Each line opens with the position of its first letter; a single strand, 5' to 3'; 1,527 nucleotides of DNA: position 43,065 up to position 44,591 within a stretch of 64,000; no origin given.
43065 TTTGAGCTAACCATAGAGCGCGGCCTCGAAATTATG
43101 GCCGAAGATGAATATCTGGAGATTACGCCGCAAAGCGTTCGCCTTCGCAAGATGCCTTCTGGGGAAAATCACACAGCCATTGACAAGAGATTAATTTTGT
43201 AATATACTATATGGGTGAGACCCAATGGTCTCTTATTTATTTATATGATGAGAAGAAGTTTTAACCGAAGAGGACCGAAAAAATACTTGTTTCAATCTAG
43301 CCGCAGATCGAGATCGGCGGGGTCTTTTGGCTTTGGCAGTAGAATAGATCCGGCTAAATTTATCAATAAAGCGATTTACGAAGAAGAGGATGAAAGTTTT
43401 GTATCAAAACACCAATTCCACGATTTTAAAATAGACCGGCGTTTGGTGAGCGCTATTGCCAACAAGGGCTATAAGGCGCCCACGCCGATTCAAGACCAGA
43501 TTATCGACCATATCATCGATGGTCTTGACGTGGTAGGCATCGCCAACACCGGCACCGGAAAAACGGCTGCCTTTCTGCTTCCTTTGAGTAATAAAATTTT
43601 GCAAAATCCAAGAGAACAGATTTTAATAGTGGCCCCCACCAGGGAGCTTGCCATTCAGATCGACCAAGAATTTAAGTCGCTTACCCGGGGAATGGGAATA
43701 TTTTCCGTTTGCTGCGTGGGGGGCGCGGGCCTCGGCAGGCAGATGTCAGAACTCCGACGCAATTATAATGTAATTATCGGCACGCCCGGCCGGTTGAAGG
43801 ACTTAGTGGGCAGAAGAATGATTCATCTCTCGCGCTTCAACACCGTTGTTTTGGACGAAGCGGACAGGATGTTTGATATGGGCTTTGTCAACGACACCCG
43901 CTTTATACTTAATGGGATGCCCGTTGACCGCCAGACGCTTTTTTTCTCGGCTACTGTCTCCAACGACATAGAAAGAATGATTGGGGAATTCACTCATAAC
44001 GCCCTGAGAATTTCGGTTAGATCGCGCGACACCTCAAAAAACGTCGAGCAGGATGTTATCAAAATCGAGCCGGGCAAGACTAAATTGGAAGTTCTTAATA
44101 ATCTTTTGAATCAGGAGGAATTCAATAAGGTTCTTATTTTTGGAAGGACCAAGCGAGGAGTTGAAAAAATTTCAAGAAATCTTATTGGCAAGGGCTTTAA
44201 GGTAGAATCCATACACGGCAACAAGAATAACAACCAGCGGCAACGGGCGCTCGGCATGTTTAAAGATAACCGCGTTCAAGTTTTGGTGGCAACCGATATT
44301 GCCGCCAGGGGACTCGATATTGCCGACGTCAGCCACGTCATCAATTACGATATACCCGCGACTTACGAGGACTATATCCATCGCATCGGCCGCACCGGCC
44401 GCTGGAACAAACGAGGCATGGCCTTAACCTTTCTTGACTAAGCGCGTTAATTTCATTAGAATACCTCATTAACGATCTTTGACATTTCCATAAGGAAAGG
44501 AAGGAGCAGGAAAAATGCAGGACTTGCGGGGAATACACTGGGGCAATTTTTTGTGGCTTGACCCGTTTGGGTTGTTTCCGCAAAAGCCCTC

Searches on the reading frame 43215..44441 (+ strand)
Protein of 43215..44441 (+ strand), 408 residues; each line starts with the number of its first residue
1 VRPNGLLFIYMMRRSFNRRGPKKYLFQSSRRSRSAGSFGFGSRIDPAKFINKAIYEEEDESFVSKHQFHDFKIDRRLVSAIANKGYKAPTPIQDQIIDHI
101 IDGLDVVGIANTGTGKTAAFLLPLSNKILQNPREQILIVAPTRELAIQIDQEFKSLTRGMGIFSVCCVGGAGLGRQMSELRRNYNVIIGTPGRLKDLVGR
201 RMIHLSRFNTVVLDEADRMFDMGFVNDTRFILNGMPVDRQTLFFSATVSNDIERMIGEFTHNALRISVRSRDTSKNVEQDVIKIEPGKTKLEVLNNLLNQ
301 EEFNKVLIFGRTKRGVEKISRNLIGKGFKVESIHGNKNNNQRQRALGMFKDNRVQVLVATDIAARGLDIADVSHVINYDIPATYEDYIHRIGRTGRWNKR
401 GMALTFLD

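Call 44: search_protein_families(library=pfam, proteins=[window:43215-44441:+], max_evalue=0.001)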
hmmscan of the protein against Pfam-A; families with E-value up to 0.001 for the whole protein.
window:43215-44441:+ (408 aa): 3 families
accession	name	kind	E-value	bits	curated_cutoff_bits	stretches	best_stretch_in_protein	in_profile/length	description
PF00270.35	DEAD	-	3.4e-45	154.2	26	1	90-254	1-166/167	DEAD/DEAH box helicase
PF00271.37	Helicase_C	-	1.8e-33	115.5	23.5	1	290-398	2-110/110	Helicase conserved C-terminal domain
PF04851.21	ResIII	-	1.3e-07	32.1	22.5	1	105-247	25-161/164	Type III restriction enzyme, res subunit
